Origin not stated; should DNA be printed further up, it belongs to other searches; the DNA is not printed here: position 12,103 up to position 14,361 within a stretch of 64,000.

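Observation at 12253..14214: Histidine-kinase-like protein without an ATPase domain, fused to a receiver, a TM helix and a periplasmic AMIN domain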

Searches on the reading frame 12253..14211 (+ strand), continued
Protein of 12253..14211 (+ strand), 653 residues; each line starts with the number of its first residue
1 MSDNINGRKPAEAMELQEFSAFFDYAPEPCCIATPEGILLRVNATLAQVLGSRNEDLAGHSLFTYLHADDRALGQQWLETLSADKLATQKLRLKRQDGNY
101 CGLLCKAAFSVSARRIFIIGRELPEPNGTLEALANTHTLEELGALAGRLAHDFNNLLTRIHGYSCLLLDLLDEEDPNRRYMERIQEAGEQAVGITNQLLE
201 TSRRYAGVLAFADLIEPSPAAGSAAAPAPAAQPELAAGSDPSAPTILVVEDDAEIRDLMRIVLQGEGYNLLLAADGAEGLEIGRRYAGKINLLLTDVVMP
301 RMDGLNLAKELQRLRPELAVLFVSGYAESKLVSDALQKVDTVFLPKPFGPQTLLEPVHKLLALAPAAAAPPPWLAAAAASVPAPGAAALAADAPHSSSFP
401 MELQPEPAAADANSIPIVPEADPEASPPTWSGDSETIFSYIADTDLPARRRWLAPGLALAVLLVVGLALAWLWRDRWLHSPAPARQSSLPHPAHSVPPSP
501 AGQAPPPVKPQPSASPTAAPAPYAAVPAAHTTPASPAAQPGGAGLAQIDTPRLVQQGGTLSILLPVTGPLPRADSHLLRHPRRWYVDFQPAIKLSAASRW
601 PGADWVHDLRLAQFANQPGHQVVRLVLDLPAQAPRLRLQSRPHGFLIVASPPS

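Call 10: search_protein_families(library=pfam, proteins=[P0002, P0003], max_evalue=10)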
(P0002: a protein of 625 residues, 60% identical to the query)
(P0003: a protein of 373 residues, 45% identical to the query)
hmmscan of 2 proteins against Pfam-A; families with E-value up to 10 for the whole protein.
P0002 (625 aa): 12 families
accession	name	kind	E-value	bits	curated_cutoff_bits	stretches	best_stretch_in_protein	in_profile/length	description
PF00691.25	OmpA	-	2.7e-23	82.6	27.2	1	514-609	1-98/98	OmpA family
PF00072.30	Response_reg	-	5.1e-22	78.6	30.2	1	248-357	1-108/111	Response regulator receiver domain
PF00989.32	PAS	-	6.8e-10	39.4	22.6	1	15-105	2-94/113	PAS fold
PF08447.18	PAS_3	-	8.4e-09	36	25.6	1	37-106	2-74/89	PAS fold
PF00512.31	HisKA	-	1.5e-07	31.8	26.9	1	141-200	5-63/66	His Kinase A (phospho-acceptor) domain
PF13188.13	PAS_8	-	5e-07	29.8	21.8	1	16-75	3-61/65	PAS domain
PF13426.13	PAS_9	-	4.6e-06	27.3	27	1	28-106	5-83/103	PAS domain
PF08448.16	PAS_4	-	1.6e-05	25.5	23.1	1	20-101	1-82/110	PAS fold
PF05359.17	DUF748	-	0.00036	19.1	50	1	512-553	880-921/1037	Domain of Unknown Function (DUF748)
PF14598.12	PAS_11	-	0.0058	17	25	1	31-105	9-82/109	PAS domain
PF18203.6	IPTL-CTERM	-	0.16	12.3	20.8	1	452-466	10-24/28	IPTL-CTERM motif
PF24820.1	Diguanyl_cycl_sensor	-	0.2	12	28.1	1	21-75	3-57/109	Diguanylate cyclase-like sensor domain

P0003 (373 aa): 10 families
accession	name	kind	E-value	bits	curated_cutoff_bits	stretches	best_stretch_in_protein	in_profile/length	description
PF00072.30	Response_reg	-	4.1e-22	78.9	30.2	1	245-352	1-107/111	Response regulator receiver domain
PF00512.31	HisKA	-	8.2e-11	42.2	26.9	1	141-205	3-66/66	His Kinase A (phospho-acceptor) domain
PF08447.18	PAS_3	-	5.9e-09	36.5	25.6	1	29-104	2-81/89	PAS fold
PF00989.32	PAS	-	5.8e-08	33.2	22.6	1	19-103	13-99/113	PAS fold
PF14598.12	PAS_11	-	6.4e-07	29.8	25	1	22-93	8-79/109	PAS domain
PF08448.16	PAS_4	-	2.6e-06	28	23.1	1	17-111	6-101/110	PAS fold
PF13426.13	PAS_9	-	1.2e-05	26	27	1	18-106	3-92/103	PAS domain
PF21043.3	Rv3651-like_C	-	0.0025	18.1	31.1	1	52-99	48-93/118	Rv3651-like, C-terminal domain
PF21815.4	PAS_PdeA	-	0.034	14.6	21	1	38-108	36-101/106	PdeA-like PAS domain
PF21042.2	Stu2_CTS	-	0.19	11.8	27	1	187-196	4-13/23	Stu2, C-terminal segment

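Call 13: find_encoding_contigs(protein=P0002, flank=10000, max_places=4)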
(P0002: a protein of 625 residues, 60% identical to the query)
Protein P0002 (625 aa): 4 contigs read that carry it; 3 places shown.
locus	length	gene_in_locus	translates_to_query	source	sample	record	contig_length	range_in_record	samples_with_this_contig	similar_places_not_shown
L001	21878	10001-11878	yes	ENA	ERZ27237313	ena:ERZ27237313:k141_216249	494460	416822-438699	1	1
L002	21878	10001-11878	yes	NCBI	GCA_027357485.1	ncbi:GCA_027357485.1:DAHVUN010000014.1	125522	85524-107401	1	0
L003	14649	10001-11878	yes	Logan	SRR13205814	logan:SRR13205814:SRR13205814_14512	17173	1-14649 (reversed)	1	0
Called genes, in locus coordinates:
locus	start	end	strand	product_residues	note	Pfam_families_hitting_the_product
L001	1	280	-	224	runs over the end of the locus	-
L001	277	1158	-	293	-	PF09721:Exosortase_EpsH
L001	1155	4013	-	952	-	PF01656:CbiA (weak), PF10609:ParA, PF13614:AAA_31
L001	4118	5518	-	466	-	PF04932:Wzy_C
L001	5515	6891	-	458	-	-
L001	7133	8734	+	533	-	PF01943:Polysacc_synt (weak)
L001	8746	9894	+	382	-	PF13439:Glyco_transf_4, PF20706:GT4-conflict (weak), PF00534:Glycos_transf_1, PF13692:Glyco_trans_1_4, PF13524:Glyco_trans_1_2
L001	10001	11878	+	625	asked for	PF00989:PAS, PF08448:PAS_4 (faint), PF13188:PAS_8 (weak), PF08447:PAS_3, PF13426:PAS_9 (faint), PF00512:HisKA (weak), PF00072:Response_reg, PF00691:OmpA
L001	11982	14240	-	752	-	PF13520:AA_permease_2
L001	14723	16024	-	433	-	PF07690:MFS_1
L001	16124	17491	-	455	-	PF13660:DUF4147, PF05161:MOFRL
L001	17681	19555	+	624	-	PF01558:POR, PF01855:POR_N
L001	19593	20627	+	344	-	PF02775:TPP_enzyme_C, PF12367:PFO_beta_C (faint)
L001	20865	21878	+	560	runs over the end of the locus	PF12708:Pect-lyase_RHGA_epim, PF00295:Glyco_hydro_28, PF13229:Beta_helix (weak)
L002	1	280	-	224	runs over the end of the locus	-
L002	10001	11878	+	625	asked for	PF00989:PAS, PF08448:PAS_4 (faint), PF13188:PAS_8 (weak), PF08447:PAS_3, PF13426:PAS_9 (faint), PF00512:HisKA (weak), PF00072:Response_reg, PF00691:OmpA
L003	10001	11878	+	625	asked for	PF00989:PAS, PF08448:PAS_4 (faint), PF13188:PAS_8 (weak), PF08447:PAS_3, PF13426:PAS_9 (faint), PF00512:HisKA (weak), PF00072:Response_reg, PF00691:OmpA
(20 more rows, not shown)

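Call 14: find_encoding_contigs(protein=P0003, flank=10000, max_places=4)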
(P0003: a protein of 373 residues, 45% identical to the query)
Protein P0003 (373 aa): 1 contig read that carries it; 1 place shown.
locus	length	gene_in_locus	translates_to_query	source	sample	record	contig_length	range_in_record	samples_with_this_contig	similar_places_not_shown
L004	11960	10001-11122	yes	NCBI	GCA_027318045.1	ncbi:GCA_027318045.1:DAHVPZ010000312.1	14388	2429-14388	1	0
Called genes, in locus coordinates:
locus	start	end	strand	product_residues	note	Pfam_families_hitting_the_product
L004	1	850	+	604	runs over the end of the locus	PF00083:Sugar_tr, PF07690:MFS_1, PF00083:Sugar_tr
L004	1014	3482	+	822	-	PF13802:Gal_mutarotas_2, PF01055:Glyco_hydro_31_2nd, PF21365:Glyco_hydro_31_3rd, PF17137:DUF5110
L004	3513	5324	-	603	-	-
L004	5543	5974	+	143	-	PF04519:Bactofilin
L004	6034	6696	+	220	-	-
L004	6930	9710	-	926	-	PF01301:Glyco_hydro_35, PF10435:BetaGal_dom2 (weak), PF21317:BetaGal_ABD_1, PF21467:BetaGal_gal-bd (faint)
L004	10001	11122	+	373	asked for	PF00989:PAS, PF08448:PAS_4 (weak), PF13426:PAS_9 (faint), PF14598:PAS_11 (weak), PF08447:PAS_3, PF00512:HisKA, PF00072:Response_reg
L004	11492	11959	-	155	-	?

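Call 40: list_cluster_members(proteins=[P0002, P0003, P0135, P0121, P0122])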
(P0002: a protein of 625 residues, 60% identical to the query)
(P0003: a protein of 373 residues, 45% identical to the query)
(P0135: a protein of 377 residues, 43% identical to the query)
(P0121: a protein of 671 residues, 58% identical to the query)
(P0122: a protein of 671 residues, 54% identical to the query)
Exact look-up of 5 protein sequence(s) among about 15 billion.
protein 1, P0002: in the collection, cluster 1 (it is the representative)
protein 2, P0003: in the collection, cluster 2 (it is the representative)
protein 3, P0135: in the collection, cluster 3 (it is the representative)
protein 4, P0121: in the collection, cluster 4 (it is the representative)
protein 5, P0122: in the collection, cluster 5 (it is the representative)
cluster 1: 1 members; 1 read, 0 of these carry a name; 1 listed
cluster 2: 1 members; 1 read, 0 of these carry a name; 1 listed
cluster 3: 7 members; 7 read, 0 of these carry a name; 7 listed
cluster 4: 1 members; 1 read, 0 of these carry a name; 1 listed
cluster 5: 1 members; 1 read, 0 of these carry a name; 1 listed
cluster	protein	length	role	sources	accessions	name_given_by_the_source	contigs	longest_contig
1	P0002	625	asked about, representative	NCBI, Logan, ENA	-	-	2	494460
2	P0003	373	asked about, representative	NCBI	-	-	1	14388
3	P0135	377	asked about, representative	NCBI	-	-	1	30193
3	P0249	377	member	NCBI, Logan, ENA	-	-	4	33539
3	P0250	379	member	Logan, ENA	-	-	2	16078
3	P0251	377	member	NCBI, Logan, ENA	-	-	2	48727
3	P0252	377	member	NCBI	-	-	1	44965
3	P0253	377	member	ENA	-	-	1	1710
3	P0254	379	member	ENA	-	-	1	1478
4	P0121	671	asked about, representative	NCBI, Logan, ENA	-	-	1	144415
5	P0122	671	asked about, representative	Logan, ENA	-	-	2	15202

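Call 58: predict_structure(alignment_id=A4)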
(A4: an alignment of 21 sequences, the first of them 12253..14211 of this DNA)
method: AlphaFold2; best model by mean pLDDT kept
length: 653 residues; sequences in the alignment: 21
mean_pLDDT: 74.0   pTM: 0.46
mean pLDDT of the five models: 74.0, 72.1, 71.9, 71.3, 70.3
residues with pLDDT >= 90: 302; 70-90: 114; 50-70: 65; < 50: 172
segments of 3 or more residues with pLDDT < 50: 1-15, 128-136, 218-227, 380-447, 480-542
pLDDT, mean of each block of 10 residues (from residue 1): 32 50 85 96 95 96 97 95 87 96 94 90 67 55 82 92 95 93 90 85 72 54 47 70 96 96 96 96 96 94 94 95 80 63 92 96 70 52 38 36 34 33 33 33 42 78 92 79 39 35 37 34 33 33 76 89 94 93 94 91 91 73 94 91 90 47
secondary structure, 60 per line:
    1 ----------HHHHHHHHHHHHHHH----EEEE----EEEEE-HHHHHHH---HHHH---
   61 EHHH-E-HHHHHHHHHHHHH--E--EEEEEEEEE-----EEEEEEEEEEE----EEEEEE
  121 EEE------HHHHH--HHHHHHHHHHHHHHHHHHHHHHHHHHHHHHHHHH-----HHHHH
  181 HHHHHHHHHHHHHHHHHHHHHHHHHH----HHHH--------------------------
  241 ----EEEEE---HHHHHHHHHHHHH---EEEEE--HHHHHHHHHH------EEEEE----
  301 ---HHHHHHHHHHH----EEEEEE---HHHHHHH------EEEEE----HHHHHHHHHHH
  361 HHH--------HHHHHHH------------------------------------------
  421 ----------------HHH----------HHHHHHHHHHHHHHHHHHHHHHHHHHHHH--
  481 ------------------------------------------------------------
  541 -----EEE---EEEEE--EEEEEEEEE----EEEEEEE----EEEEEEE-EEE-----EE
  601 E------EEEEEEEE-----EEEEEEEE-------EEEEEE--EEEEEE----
elements in order: H11-25 E30-33 E38-42 H44-50 H54-57 H68-80 E86-94 E100-110 E115-123 H130-134 H137-170 H176-206 H211-214 E245-249 H253-265 E269-273 H276-285 E292-296 H304-314 E319-324 H328-334 E341-345 H350-363 H372-378 H450-478 E546-548 E552-556 E559-567 E572-578 E583-589 E591-593 E599-601 E608-615 E621-628 E636-641 E644-649

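Call 70: fold_search(model_id=the predicted structure, library=pdb)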
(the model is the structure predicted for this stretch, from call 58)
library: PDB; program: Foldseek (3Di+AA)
matches with E <= 10: 1673; with E <= 0.001: 877
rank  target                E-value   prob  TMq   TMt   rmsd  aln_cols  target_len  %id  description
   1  8a7f_B                1.7e-09  1.00  0.16  0.27  27.1       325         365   17  Crystal structure of a chimeric LOV-Histidine kinase SB2F1-I66R mutant (asymmetrical variant, trigonal form with long  (released 2024-01-10)
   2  8a7h_A                2.0e-09  1.00  0.16  0.28  25.9       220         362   21  Crystal structure of a chimeric LOV-Histidine kinase SB2F1-I66R mutant (light state; asymmetrical variant, trigonal fo (released 2024-01-10)
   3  8a52_A                2.1e-09  1.00  0.16  0.28  25.0       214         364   20  Crystal structure of a chimeric LOV-Histidine kinase SB2F1 (asymmetrical variant, trigonal form with long c-axis) (released 2023-12-27)
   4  8a7f_A                2.6e-09  1.00  0.16  0.27  26.1       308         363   18  Crystal structure of a chimeric LOV-Histidine kinase SB2F1-I66R mutant (asymmetrical variant, trigonal form with long  (released 2024-01-10)
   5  8a6x_B                3.3e-09  1.00  0.16  0.27  26.3       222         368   20  Crystal structure of a chimeric LOV-Histidine kinase SB2F1 (asymmetrical variant, trigonal form with long c axis) (released 2024-01-10)
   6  8a3u                  4.6e-09  1.00  0.16  0.28  26.0       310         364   19  Crystal structure of a chimeric LOV-Histidine kinase SB2F1 (symmetrical variant, trigonal form with short c-axis) (released 2023-12-20)
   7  8px4_C                1.2e-08  1.00  0.16  0.88   1.9       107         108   26  Structure of the PAS domain code by the LIC_11128 gene from Leptospira interrogans serovar Copenhageni Fiocruz, solved (released 2023-10-25)
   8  3bwl_B                1.9e-08  1.00  0.16  0.75   4.1       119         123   20  Crystal structure of PAS domain of HTR-like protein from Haloarcula marismortui (released 2008-01-15)
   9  3bwl_D                2.1e-08  1.00  0.16  0.77   3.9       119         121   20  Crystal structure of PAS domain of HTR-like protein from Haloarcula marismortui (released 2008-01-15)
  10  4gcz_B                2.3e-08  1.00  0.16  0.27  26.6       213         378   18  Structure of a blue-light photoreceptor (released 2013-06-19)
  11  8px4_B                2.9e-08  1.00  0.16  0.89   1.8       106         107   26  Structure of the PAS domain code by the LIC_11128 gene from Leptospira interrogans serovar Copenhageni Fiocruz, solved (released 2023-10-25)
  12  8px4_A                3.3e-08  1.00  0.16  0.88   2.0       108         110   26  Structure of the PAS domain code by the LIC_11128 gene from Leptospira interrogans serovar Copenhageni Fiocruz, solved (released 2023-10-25)
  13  3bwl_A                4.1e-08  1.00  0.16  0.74   4.2       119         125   20  Crystal structure of PAS domain of HTR-like protein from Haloarcula marismortui (released 2008-01-15)
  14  3bwl_C                5.1e-08  1.00  0.16  0.82   3.0       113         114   18  Crystal structure of PAS domain of HTR-like protein from Haloarcula marismortui (released 2008-01-15)
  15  4gcz_A                5.4e-08  1.00  0.17  0.28  24.4       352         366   14  Structure of a blue-light photoreceptor (released 2013-06-19)
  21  6tne                  2.1e-07  1.00  0.16  0.93   1.3       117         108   38  Crystal structure of receiver domain from Hybrid Histidine Kinase CckA (released 2020-12-16)
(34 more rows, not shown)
